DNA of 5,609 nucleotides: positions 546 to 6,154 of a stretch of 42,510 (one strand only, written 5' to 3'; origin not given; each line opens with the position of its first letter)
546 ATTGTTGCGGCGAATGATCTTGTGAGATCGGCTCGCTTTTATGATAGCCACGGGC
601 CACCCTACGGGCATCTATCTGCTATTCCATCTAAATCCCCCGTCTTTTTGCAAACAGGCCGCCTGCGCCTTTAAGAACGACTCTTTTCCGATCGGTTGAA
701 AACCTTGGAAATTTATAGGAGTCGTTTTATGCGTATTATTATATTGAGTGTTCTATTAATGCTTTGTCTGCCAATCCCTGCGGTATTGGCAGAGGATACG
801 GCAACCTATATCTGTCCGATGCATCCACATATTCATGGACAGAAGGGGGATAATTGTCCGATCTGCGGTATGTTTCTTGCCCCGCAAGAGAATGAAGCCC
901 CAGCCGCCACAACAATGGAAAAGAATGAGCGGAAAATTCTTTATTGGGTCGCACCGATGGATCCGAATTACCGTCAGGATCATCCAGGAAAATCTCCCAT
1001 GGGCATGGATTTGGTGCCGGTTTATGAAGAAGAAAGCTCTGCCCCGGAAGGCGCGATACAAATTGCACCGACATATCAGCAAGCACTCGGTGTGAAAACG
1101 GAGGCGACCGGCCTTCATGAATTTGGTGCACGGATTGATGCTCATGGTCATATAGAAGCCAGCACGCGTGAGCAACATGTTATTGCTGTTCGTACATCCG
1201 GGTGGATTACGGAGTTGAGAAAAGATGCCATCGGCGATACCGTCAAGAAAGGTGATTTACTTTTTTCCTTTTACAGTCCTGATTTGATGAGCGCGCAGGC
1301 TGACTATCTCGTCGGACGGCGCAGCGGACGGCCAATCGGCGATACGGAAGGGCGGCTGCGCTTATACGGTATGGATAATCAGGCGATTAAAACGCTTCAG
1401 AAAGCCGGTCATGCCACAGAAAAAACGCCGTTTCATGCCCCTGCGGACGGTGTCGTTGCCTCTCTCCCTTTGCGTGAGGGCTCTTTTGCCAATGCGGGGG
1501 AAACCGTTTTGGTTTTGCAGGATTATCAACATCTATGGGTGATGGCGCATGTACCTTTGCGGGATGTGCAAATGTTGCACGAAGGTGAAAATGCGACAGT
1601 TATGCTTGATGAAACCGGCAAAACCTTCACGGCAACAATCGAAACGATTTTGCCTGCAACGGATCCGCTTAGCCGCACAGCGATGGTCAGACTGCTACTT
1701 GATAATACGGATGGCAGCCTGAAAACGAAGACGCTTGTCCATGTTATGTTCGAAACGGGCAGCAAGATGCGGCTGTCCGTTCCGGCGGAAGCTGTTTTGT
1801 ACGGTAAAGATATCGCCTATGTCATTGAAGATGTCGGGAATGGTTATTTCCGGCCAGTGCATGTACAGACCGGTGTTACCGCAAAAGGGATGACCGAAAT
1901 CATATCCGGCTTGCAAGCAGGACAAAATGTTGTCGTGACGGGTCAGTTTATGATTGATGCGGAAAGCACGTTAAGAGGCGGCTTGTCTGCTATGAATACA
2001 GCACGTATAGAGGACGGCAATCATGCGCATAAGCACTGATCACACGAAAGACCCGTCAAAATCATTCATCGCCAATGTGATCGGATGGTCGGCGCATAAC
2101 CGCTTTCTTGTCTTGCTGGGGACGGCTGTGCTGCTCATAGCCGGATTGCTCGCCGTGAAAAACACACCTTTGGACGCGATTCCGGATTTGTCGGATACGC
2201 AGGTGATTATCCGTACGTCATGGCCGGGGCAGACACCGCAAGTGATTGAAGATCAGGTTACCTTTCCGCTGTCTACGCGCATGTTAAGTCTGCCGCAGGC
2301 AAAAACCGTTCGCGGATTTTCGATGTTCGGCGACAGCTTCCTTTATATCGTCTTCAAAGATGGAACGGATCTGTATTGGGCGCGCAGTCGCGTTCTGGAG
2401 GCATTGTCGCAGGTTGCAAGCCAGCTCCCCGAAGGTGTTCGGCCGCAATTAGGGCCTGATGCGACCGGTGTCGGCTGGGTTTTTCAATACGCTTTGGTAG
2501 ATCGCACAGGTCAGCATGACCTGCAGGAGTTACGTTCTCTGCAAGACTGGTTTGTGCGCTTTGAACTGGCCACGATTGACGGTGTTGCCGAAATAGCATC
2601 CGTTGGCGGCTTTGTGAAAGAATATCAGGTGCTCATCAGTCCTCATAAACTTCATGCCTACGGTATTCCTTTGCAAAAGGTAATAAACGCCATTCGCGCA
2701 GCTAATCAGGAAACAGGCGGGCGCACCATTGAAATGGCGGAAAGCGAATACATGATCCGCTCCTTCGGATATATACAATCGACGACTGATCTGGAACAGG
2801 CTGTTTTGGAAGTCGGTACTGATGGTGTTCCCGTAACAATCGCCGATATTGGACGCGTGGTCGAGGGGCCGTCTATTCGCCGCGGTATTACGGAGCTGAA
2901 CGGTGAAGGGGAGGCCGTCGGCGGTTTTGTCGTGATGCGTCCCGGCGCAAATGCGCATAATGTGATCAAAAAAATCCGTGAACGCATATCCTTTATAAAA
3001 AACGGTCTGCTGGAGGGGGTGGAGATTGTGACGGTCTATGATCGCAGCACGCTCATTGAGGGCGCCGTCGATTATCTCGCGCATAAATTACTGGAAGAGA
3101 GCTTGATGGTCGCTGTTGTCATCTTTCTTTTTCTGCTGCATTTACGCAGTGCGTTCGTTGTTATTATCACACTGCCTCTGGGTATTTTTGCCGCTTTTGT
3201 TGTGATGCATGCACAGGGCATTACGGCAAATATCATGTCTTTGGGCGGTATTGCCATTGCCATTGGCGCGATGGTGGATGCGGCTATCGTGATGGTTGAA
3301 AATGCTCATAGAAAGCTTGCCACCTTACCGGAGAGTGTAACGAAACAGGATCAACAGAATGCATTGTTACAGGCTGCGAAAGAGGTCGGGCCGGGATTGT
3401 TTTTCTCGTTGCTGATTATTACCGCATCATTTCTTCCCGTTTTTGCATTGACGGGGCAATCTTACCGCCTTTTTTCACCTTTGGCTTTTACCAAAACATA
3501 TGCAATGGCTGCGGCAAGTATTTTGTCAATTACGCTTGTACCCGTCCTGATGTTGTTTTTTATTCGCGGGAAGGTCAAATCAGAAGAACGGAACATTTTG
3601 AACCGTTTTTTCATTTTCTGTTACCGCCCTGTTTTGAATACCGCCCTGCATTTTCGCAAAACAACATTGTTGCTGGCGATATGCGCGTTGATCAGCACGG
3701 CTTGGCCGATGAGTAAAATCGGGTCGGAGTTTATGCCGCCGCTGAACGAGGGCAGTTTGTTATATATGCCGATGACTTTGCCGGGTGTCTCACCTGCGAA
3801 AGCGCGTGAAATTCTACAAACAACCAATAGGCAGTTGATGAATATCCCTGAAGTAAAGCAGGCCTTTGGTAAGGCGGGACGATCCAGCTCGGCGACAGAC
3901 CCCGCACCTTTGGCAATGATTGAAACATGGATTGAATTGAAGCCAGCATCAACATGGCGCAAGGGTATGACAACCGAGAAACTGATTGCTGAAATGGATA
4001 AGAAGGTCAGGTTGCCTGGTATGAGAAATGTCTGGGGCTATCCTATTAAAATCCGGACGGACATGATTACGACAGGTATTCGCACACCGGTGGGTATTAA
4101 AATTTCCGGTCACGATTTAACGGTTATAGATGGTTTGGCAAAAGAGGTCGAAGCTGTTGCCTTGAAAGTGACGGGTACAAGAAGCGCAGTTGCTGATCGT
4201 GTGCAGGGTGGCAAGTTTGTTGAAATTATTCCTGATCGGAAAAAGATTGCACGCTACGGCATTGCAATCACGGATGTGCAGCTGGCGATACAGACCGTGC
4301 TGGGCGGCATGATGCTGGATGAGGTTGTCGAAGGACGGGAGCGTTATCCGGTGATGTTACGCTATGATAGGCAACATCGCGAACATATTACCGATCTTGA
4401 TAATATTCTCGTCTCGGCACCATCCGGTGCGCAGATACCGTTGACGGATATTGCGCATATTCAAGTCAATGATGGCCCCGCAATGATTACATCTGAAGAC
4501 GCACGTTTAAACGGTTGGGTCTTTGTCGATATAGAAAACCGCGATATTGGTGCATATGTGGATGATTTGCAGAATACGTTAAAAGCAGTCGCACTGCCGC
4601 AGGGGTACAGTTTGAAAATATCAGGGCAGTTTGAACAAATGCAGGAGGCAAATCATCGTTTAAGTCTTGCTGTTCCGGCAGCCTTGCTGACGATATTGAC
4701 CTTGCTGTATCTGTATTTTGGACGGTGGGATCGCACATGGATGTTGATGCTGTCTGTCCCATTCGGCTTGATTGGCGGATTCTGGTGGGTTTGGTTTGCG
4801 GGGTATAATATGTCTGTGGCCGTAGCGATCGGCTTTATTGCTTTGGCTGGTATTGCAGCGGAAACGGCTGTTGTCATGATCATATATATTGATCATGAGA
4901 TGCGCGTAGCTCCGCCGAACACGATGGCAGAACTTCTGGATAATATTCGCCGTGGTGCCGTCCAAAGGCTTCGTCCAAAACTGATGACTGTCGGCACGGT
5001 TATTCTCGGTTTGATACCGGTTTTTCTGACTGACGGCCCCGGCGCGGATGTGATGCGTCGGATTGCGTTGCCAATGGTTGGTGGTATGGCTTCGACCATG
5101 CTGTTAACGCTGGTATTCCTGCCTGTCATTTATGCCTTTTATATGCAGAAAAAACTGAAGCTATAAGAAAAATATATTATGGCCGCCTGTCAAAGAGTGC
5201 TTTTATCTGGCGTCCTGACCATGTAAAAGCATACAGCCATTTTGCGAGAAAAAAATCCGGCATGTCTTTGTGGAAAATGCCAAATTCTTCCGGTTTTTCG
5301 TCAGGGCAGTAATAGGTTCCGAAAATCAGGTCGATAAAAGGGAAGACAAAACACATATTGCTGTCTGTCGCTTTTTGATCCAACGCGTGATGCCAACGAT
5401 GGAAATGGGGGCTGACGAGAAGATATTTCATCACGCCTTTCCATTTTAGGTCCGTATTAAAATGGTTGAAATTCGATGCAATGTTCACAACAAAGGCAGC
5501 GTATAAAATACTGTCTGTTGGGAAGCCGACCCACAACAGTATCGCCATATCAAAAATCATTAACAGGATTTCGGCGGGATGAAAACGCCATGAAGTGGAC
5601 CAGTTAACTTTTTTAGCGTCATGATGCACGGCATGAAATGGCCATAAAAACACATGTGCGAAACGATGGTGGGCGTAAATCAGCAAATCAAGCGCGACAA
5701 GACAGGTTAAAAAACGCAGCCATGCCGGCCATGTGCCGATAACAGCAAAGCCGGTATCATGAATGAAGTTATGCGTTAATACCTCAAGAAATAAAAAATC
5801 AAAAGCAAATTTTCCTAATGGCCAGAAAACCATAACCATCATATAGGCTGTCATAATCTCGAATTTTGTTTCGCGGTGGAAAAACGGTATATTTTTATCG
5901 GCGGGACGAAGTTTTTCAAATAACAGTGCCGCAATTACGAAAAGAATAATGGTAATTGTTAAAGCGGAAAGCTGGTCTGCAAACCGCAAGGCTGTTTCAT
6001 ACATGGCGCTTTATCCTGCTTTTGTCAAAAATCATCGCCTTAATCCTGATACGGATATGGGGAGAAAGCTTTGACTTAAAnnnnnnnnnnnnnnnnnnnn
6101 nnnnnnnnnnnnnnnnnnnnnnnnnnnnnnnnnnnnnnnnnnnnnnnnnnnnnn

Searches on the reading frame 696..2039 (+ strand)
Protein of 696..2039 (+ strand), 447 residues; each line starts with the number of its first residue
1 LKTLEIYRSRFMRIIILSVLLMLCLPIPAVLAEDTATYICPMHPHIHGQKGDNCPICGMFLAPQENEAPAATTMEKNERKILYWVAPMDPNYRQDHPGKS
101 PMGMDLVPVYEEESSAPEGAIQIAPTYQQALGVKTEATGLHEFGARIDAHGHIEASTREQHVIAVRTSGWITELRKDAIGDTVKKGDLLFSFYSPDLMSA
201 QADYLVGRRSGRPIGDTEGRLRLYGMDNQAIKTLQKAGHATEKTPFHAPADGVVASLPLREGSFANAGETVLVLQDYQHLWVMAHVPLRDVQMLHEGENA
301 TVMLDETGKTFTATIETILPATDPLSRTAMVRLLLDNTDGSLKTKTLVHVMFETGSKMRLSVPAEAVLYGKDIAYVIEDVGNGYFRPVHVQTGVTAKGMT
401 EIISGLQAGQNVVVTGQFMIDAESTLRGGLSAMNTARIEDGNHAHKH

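Call 79: search_protein_families(library=pfam, proteins=[window:696-2039:+], max_evalue=0.00001)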
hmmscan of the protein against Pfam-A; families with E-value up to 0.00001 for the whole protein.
window:696-2039:+ (447 aa): 3 families
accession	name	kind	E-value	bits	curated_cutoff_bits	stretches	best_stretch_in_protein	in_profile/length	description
PF16576.10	HlyD_D23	-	1.3e-51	175.4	30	1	145-347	4-213/214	Barrel-sandwich domain of CusB or HlyD membrane-fusion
PF19335.5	HMBD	-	6.2e-21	74.5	23.6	2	38-63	2-27/28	Heavy metal binding domain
PF13437.12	HlyD_3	-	1.5e-16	61.5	22.2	1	247-343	3-98/106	HlyD family secretion protein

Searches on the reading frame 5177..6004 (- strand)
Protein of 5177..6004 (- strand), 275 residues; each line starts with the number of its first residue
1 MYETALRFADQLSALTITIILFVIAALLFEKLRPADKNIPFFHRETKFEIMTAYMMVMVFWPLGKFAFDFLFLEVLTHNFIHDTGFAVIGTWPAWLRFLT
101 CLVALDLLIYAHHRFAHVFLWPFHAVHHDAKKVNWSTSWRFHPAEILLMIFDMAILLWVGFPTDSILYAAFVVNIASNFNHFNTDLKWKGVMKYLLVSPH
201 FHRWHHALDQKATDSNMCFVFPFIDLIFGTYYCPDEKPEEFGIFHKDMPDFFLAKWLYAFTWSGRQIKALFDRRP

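Call 79: search_protein_families(library=pfam, proteins=[window:5177-6004:-], max_evalue=0.00001)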
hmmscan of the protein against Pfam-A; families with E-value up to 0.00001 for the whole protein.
window:5177-6004:- (275 aa): 1 family
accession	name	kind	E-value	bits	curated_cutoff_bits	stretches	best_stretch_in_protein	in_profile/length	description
PF04116.19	FA_hydroxylase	-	2.4e-22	80.2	31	1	98-230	1-132/132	Fatty acid hydroxylase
